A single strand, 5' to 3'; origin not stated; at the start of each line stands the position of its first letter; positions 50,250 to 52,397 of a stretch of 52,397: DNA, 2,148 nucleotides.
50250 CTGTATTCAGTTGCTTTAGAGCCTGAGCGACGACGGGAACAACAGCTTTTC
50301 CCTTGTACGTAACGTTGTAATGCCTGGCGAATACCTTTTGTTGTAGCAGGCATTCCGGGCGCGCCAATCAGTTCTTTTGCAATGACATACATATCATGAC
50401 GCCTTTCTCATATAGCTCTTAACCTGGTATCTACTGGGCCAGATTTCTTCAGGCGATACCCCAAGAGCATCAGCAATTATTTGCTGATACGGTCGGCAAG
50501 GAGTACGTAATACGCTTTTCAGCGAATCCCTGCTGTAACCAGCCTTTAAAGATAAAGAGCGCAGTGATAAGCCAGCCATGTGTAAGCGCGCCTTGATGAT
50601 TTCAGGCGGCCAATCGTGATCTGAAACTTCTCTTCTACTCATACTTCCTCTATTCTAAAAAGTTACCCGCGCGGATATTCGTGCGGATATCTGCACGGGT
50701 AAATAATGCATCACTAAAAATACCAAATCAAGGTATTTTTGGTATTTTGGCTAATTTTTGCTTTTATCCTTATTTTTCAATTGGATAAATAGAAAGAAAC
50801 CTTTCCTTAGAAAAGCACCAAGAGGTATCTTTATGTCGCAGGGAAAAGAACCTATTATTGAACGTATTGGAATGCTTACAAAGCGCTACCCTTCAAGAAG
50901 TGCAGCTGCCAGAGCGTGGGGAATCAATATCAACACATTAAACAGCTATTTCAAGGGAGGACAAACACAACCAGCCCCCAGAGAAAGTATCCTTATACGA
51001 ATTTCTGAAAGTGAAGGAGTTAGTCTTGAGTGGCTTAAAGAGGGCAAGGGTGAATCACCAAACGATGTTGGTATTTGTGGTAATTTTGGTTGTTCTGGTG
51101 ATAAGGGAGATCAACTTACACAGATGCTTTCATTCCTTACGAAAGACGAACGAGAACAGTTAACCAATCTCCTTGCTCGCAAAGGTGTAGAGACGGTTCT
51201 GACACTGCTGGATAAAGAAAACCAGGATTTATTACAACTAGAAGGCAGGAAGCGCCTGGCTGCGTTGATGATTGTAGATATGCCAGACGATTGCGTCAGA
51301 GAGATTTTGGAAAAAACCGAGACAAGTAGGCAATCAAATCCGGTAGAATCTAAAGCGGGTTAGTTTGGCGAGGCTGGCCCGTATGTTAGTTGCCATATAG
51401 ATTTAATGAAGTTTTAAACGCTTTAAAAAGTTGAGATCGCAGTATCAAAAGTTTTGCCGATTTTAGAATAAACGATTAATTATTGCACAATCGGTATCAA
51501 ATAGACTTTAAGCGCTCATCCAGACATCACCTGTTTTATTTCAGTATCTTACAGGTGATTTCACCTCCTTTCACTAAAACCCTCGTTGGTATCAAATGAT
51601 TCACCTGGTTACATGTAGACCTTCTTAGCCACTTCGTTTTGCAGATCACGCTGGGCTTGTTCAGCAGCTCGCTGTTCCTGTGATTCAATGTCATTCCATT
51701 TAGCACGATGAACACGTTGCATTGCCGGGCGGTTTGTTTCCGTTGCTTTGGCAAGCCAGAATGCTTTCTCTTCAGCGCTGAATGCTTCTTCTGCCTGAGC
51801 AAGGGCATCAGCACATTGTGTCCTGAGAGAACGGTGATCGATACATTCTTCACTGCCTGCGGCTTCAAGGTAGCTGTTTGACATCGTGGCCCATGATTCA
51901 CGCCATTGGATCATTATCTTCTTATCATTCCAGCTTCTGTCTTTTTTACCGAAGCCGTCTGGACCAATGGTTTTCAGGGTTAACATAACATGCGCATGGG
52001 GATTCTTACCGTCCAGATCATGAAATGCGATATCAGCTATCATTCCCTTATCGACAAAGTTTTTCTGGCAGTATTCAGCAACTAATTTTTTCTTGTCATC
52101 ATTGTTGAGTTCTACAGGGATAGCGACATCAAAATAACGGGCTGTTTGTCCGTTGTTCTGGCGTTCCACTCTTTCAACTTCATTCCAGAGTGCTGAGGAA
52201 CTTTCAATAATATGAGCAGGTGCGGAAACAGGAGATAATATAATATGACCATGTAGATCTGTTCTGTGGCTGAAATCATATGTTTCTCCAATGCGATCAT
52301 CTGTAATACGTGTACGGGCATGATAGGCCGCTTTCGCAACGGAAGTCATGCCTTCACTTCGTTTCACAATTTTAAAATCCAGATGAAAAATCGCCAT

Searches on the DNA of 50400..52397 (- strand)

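Call 7: search_dna_similar(query=window:51614-52397:-, collection=plasmids, mode=near, max_rows=25)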
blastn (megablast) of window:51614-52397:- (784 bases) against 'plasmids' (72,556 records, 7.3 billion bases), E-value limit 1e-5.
Records with a match: 1; places in all: 1; records where one place covers at least 80% of the query: 1.
Best place of each record, by identity: 90-95% 1.
By first word of the organism name: Escherichia 1.
By predicted mobility (MOB-suite, as given by PLSDB): non-mobilizable 1.
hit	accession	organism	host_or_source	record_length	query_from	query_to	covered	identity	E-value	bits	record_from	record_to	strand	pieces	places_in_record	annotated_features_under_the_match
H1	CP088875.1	Escherichia coli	Homo sapiens,blood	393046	1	784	100%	92.1%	0e+0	1105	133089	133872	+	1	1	MobA/MobL family protein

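Call 9: get_annotated_region(hit=H1, flank=6000)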
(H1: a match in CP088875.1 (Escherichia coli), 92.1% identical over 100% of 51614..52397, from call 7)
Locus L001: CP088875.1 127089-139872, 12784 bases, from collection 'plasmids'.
description: Escherichia coli strain F17EC0245 plasmid pF17EC0245-1, complete sequence
organism: Escherichia coli (NCBI taxid 562)
taxonomy: Bacteria; Pseudomonadota; Gammaproteobacteria; Enterobacterales; Enterobacteriaceae; Escherichia; Escherichia coli
host: -; source: Homo sapiens,blood; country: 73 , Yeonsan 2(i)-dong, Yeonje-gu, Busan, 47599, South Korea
typing (MOB-suite, as given by PLSDB): non-mobilizable
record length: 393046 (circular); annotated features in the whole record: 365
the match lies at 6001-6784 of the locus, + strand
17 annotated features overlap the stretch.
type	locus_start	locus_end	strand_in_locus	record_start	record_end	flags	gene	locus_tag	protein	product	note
CDS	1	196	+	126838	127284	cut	-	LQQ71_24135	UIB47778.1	VOC family protein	-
CDS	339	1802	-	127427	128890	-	pilV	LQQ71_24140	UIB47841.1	shufflon system plasmid conjugative transfer pilus tip adhesin PilV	-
CDS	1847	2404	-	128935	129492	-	-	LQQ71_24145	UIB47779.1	prepilin-type N-terminal cleavage/methylation domain-containing protein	-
CDS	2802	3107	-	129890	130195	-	traD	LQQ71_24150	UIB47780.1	conjugal transfer protein TraD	-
CDS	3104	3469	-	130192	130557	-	-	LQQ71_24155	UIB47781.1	hypothetical protein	-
CDS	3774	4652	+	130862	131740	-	-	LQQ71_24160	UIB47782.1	hypothetical protein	-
CDS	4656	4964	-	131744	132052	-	-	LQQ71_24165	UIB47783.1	hypothetical protein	-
CDS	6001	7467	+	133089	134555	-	-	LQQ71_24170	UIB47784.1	MobA/MobL family protein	-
CDS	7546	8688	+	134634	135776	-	-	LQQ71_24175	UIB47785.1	hypothetical protein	-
CDS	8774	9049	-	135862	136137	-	-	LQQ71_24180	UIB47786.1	hypothetical protein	-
CDS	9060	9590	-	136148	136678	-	-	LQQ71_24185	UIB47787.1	lipoprotein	-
CDS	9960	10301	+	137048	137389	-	-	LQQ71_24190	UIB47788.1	hypothetical protein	-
CDS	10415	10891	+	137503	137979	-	-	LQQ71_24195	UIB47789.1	hypothetical protein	-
CDS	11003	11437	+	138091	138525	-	-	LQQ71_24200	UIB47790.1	hypothetical protein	-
CDS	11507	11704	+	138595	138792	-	-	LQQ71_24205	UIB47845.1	transposase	-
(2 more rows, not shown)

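Call 13: search_dna_similar(query=window:50400-51670:+, collection=phages, mode=distant, max_rows=20)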
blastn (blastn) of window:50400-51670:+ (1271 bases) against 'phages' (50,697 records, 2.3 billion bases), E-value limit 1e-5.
Records with a match: 4; places in all: 4; records where one place covers at least 80% of the query: 2.
Best place of each record, by identity: >=99% 2; 60-80% 2.
By first word of the organism name: Stx2c-converting 1; Stx1a-converting 1; Pseudomonas 1; Yersinia 1.
By host as written in the record: - 2; Pseudomonas fluorescens W-6 1; Yersinia pestis 1.
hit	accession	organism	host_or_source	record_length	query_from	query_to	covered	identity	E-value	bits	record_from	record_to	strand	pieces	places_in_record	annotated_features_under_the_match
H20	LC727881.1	Stx2c-converting phage Stx2c_JNE082796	-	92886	1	1214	96%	99.8%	0e+0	2181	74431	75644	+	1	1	region of the inserted Bacteriophage Mu-like phage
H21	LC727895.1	Stx1a-converting phage Stx1_JNE122137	-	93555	1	1214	96%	99.8%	0e+0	2181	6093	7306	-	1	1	region of the inserted Bacteriophage Mu-like phage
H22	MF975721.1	Pseudomonas phage VW-6B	Pseudomonas fluorescens W-6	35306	2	549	43%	69.2%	2e-49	203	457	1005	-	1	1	DNA-binding protein | C repressor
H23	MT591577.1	Yersinia phage vB_YpM_Tongde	Yersinia pestis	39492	35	555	41%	69.9%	2e-56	226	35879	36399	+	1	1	hypothetical protein (x2)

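Call 15: get_annotated_region(hit=H20, flank=300)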
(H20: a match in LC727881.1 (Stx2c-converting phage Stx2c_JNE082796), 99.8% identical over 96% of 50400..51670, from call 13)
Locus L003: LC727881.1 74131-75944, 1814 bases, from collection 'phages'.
description: Stx2c-converting phage Stx2c_JNE082796 DNA, complete genome.
organism: Stx2c-converting phage Stx2c_JNE082796 (NCBI taxid 2977475)
taxonomy: Viruses; Duplodnaviria; Heunggongvirae; Uroviricota; Caudoviricetes
host: -; source: -; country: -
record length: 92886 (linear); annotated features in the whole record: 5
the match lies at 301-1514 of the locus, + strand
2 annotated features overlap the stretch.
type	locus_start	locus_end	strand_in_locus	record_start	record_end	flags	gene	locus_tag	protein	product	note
misc_feature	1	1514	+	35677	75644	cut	-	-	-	-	region of the inserted Bacteriophage Mu-like phage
repeat_region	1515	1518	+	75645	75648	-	-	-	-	-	duplication due to insertion of Mu_JNE082796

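Call 19: get_annotated_region(hit=H21, flank=300)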
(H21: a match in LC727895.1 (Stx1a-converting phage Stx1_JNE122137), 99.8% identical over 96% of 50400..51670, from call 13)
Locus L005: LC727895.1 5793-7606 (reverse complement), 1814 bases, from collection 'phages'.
description: Stx1a-converting phage Stx1_JNE122137 DNA, complete genome.
organism: Stx1a-converting phage Stx1_JNE122137 (NCBI taxid 2977489)
taxonomy: Viruses; Duplodnaviria; Heunggongvirae; Uroviricota; Caudoviricetes
host: -; source: -; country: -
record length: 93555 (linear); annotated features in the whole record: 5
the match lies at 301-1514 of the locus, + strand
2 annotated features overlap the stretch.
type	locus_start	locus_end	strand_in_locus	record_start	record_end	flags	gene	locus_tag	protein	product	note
misc_feature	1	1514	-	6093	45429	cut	-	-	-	-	region of the inserted Bacteriophage Mu-like phage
repeat_region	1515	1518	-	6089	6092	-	-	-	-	-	duplication due to insertion of Mu_JNE122137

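Call 31: search_dna_similar(query=window:51314-51913:+, collection=ecoli_genomes, mode=near, max_rows=40)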
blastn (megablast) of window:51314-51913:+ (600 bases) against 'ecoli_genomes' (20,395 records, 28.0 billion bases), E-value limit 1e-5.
Records with a match: 755; places in all: 822; records where one place covers at least 80% of the query: 0.
Genomes with a match: 754 of 5426; with a place that covers at least 80% of the query: 0. Places per genome that has any: lowest 1, median 1, highest 4. On chromosomes: 821 places; on plasmids: 1.
Best place of each record, by identity: >=99% 169; 95-99% 34; 90-95% 546; 80-90% 6.
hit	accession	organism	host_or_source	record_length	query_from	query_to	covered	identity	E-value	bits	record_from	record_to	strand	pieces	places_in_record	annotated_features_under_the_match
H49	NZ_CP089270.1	Escherichia coli O157:H7 strain M1300706002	Homo sapiens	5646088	1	318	53%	98.4%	1e-155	558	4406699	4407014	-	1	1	hypothetical protein | ATP-binding cassette domain-containing protein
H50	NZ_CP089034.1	Escherichia coli O157:H7 strain 6535NalR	Homo sapiens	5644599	1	318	53%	98.4%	1e-155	558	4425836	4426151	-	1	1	hypothetical protein | ATP-binding cassette domain-containing protein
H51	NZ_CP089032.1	Escherichia coli O157:H7 strain 6535WT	Homo sapiens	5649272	1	318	53%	98.4%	1e-155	558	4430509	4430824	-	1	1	hypothetical protein | ATP-binding cassette domain-containing protein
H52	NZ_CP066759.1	Escherichia coli O157:H7 strain ECP19-198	missing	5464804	1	309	52%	99.4%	1e-155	558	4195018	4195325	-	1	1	hypothetical protein | iron ABC transporter permease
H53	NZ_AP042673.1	Escherichia coli strain OkiPb01711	bovine feces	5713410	1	305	51%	99.7%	1e-155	558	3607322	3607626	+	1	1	hypothetical protein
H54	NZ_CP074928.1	Escherichia coli strain 07_3636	Homo sapiens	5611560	1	305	51%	99.7%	3e-155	556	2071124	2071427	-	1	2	hypothetical protein | cytochrome ubiquinol oxidase subunit I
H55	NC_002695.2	Escherichia coli O157:H7 str. Sakai strain Sakai substr. ...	Homo sapiens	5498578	1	304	51%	99.7%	3e-155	556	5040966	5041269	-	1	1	prophage Sp18, Mu-like phage | regulatory protein | sorM: sorbose PTS component, interapted by phage insertion | sorM: pseudogene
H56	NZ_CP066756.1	Escherichia coli O157:H7 strain ECP19-798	missing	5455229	1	304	51%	99.7%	3e-155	556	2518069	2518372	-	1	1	hypothetical protein | sulfatase-like hydrolase/transferase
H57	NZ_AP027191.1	Escherichia coli strain 10153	Homo sapiens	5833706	1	304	51%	99.7%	1e-154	555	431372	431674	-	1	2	tauA: taurine ABC transporter substrate-binding protein | hypothetical protein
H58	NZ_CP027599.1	Escherichia coli strain 97-3250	Homo sapiens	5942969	1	303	51%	99.7%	1e-154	555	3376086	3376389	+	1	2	hypothetical protein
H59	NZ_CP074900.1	Escherichia coli strain 10_253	Homo sapiens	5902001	1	303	51%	99.7%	1e-154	555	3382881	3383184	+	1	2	hypothetical protein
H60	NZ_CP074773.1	Escherichia coli strain 97_3250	Homo sapiens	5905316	1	303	51%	99.7%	1e-154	555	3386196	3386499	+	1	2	hypothetical protein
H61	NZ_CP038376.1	Escherichia coli O157:H7 strain F1273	beef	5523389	1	303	51%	99.7%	1e-154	555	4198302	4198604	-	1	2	hypothetical protein | nadB: L-aspartate oxidase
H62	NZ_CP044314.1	Escherichia coli strain RM9245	feces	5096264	1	302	50%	100.0%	1e-155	558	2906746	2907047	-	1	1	hypothetical protein | vasI: type VI secretion system-associated protein VasI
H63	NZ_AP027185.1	Escherichia coli strain NIID080884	Homo sapiens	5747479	1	302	50%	100.0%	1e-155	558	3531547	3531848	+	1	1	hypothetical protein (x2)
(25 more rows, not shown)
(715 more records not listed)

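Call 32: get_annotated_region(hit=H55, flank=400)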
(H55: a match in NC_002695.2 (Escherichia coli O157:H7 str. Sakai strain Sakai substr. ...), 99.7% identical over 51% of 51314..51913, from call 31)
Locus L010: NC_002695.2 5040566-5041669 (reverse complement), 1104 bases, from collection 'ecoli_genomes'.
description: Escherichia coli O157:H7 str. Sakai DNA, complete genome
organism: Escherichia coli O157:H7 str. Sakai strain Sakai substr. RIMD 0509952 (NCBI taxid 386585)
replicon: genomic; assembly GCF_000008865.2
host: Homo sapiens; source: Human intestinal microflora; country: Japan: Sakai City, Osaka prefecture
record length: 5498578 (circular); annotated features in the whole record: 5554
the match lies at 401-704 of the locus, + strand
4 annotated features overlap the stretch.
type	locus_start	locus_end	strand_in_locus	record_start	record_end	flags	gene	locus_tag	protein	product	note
sequence_feature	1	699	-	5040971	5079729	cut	-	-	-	prophage Sp18, Mu-like phage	-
CDS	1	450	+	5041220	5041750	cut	-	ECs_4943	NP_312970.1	regulatory protein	-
sequence_feature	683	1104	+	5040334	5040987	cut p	sorM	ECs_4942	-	-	sorbose PTS component, interapted by phage insertion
pseudogene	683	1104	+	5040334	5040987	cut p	sorM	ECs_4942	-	-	-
